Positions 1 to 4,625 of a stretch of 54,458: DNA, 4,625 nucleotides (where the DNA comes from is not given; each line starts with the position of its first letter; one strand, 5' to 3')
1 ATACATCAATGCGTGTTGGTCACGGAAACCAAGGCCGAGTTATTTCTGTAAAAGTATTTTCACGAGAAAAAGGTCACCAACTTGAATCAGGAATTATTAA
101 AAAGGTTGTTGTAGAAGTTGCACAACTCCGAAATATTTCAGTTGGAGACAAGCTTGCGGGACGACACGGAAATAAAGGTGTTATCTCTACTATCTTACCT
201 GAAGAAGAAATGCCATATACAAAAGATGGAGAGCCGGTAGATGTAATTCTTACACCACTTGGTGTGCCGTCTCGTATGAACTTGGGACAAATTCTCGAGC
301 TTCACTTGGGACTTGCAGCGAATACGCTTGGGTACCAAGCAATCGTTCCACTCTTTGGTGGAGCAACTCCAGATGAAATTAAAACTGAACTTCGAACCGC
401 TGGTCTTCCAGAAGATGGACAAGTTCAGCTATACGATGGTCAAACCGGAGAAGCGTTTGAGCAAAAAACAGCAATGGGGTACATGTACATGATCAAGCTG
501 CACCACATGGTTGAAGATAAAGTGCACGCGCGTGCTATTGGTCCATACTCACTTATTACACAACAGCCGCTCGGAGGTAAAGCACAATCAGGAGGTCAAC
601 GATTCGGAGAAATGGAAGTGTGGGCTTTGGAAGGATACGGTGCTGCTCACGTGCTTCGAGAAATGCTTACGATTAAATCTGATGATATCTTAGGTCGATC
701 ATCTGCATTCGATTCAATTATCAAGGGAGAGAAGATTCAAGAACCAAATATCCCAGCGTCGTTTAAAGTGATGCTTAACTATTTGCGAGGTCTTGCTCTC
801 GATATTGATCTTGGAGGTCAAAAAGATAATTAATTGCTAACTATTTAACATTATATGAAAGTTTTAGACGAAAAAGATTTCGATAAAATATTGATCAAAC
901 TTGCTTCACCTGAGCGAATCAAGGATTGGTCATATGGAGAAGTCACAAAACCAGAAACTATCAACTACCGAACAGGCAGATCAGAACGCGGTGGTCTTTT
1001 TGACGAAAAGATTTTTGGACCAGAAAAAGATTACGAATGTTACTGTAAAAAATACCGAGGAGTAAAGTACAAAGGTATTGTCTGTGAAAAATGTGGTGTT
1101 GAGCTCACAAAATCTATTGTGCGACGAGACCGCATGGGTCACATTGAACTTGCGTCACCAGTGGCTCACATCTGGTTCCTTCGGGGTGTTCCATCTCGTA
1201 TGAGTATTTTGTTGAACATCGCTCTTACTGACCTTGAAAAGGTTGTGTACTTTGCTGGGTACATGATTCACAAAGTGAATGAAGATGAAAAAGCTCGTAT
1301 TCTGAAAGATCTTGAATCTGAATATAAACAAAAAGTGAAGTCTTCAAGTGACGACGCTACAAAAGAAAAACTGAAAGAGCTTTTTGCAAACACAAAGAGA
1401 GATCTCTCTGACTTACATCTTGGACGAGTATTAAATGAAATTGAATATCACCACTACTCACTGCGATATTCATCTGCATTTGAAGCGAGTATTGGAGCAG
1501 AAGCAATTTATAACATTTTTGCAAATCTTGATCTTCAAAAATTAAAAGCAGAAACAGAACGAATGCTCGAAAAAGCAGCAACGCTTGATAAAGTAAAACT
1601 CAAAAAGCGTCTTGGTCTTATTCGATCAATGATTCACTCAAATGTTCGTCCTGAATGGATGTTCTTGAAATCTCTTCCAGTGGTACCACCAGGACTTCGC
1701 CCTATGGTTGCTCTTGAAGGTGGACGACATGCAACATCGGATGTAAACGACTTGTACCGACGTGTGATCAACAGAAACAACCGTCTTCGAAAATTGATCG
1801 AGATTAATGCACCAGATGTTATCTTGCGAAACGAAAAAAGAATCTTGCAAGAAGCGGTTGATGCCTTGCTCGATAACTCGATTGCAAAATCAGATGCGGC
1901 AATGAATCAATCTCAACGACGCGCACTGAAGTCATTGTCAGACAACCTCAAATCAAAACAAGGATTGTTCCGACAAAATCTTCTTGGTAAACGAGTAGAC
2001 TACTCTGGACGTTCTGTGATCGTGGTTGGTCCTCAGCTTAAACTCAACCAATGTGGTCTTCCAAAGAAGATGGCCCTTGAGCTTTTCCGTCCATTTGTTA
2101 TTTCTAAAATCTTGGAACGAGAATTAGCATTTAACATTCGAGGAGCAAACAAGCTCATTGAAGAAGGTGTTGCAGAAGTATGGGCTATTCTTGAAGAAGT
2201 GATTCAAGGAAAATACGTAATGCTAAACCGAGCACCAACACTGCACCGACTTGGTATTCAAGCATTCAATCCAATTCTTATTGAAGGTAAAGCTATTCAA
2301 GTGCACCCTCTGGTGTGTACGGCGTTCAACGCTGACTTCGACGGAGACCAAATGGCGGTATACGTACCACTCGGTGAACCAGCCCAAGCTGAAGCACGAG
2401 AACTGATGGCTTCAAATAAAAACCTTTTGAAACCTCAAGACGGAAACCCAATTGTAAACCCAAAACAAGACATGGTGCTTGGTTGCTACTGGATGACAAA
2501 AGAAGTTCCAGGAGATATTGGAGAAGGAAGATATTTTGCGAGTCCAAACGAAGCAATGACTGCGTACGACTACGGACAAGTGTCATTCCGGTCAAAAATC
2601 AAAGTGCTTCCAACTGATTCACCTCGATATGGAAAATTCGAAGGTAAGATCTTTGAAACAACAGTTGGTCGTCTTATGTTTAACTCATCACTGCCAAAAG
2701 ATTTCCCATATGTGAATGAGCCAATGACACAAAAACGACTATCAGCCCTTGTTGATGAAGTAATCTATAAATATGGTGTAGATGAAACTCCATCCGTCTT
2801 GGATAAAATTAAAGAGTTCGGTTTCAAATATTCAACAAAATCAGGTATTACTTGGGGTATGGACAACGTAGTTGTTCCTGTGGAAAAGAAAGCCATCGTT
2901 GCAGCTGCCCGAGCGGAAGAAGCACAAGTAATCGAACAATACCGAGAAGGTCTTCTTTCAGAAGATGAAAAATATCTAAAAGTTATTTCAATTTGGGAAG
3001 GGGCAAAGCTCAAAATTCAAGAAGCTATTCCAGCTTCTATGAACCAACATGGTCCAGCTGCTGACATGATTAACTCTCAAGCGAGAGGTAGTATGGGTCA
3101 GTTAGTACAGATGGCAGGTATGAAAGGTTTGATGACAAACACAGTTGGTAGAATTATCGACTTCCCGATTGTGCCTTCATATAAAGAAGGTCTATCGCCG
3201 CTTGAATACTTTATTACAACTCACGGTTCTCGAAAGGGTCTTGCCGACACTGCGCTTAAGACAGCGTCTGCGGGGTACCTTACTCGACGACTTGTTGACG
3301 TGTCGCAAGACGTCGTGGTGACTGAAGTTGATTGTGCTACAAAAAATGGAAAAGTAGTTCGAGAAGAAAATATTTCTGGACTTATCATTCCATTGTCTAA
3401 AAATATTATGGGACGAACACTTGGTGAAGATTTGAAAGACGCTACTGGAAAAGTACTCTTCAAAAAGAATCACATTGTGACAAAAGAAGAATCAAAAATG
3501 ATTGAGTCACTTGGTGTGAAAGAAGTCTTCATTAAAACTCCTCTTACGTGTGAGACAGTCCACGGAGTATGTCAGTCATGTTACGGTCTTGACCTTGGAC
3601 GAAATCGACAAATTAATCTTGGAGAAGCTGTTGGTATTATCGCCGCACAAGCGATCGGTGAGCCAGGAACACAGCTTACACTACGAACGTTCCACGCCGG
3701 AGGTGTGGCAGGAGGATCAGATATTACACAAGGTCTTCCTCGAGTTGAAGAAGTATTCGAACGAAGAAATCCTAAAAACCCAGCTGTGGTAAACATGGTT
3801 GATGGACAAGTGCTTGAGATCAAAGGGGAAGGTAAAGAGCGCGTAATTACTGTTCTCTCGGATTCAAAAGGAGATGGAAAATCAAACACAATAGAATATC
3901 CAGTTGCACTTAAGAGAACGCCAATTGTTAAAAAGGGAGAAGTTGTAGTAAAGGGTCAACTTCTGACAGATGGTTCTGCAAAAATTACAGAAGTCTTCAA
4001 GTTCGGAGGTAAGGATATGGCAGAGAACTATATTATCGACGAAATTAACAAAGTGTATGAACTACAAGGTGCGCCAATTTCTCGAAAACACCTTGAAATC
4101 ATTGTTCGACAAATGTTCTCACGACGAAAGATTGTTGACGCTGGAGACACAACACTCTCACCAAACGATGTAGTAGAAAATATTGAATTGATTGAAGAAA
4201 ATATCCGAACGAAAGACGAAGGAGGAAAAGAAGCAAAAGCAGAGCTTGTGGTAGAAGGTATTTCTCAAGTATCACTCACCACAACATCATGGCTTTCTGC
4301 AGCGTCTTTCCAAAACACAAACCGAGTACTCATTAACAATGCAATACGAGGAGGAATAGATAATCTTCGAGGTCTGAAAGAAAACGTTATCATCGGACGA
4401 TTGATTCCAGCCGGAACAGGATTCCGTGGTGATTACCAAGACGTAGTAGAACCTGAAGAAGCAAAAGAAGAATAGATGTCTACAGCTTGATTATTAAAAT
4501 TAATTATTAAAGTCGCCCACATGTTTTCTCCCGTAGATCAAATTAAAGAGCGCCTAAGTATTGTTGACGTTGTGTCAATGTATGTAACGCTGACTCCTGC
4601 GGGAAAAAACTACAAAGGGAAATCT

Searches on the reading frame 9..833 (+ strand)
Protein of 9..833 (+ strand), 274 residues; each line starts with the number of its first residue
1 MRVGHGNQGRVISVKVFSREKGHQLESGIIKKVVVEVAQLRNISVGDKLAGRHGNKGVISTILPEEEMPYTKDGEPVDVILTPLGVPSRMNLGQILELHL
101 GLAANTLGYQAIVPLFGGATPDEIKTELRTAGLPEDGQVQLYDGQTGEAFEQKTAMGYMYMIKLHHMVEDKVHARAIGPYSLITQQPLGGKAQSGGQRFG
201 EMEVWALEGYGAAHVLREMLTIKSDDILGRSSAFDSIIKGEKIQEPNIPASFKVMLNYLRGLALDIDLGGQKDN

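Call 61: search_protein_families(library=pfam, proteins=[window:9-833:+], max_evalue=0.0001)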
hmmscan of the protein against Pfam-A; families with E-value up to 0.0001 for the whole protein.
window:9-833:+ (274 aa): 2 families
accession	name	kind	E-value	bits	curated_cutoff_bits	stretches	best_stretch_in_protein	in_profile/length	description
PF00562.33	RNA_pol_Rpb2_6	-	6.6e-74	249.7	23.4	1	2-193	184-373/373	RNA polymerase Rpb2, domain 6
PF04560.25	RNA_pol_Rpb2_7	-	2.8e-23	82.6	32.1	1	195-268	1-84/87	RNA polymerase Rpb2, domain 7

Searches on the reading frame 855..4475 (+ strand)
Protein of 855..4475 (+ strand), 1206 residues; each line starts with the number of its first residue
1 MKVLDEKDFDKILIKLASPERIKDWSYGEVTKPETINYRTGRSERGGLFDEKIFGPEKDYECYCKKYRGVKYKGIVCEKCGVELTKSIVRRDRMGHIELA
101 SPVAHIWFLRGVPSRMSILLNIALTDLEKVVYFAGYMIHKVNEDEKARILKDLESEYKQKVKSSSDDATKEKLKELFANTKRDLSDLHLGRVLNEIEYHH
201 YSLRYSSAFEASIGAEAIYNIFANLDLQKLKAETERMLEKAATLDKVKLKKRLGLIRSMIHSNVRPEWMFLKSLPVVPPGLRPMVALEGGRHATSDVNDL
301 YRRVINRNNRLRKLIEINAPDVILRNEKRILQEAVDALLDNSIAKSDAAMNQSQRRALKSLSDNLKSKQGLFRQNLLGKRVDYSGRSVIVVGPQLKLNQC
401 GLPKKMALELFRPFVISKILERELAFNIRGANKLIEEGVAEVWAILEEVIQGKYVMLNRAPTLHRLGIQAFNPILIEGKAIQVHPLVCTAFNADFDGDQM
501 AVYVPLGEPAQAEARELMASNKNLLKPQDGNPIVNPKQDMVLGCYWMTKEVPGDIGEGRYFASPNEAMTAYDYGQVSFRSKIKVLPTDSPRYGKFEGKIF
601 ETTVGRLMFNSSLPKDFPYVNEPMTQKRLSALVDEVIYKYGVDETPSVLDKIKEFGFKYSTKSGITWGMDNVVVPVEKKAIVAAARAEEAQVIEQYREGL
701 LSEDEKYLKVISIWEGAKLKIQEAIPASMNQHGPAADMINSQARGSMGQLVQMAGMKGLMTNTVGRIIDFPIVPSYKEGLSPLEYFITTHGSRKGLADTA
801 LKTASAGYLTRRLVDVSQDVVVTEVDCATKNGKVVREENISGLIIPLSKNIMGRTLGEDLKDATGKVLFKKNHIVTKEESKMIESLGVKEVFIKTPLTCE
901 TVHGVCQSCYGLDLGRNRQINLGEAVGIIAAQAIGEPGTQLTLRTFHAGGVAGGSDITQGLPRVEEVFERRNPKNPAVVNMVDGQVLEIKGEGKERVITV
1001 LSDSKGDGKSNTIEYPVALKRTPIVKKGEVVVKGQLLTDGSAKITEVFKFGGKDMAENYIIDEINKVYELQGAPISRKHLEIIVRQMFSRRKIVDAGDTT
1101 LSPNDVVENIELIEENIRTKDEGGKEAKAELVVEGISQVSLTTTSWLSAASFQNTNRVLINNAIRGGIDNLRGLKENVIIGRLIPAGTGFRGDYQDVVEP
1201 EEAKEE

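Call 61: search_protein_families(library=pfam, proteins=[window:855-4475:+], max_evalue=0.0001)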
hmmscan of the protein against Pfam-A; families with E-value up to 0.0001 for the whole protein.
window:855-4475:+ (1206 aa): 5 families
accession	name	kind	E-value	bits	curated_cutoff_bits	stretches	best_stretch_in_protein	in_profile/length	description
PF04997.17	RNA_pol_Rpb1_1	-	1e-73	248.9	39.7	1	7-376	2-312/312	RNA polymerase Rpb1, domain 1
PF04998.22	RNA_pol_Rpb1_5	-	5.8e-59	200.2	28.5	1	779-1102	1-260/267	RNA polymerase Rpb1, domain 5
PF00623.25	RNA_pol_Rpb1_2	-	1.1e-38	133.5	25.3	2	428-519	74-165/166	RNA polymerase Rpb1, domain 2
PF04983.23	RNA_pol_Rpb1_3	-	2.2e-27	96.4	28.9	1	523-672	1-162/162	RNA polymerase Rpb1, domain 3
PF05000.22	RNA_pol_Rpb1_4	-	6.4e-06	26.5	24.8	1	703-768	3-83/107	RNA polymerase Rpb1, domain 4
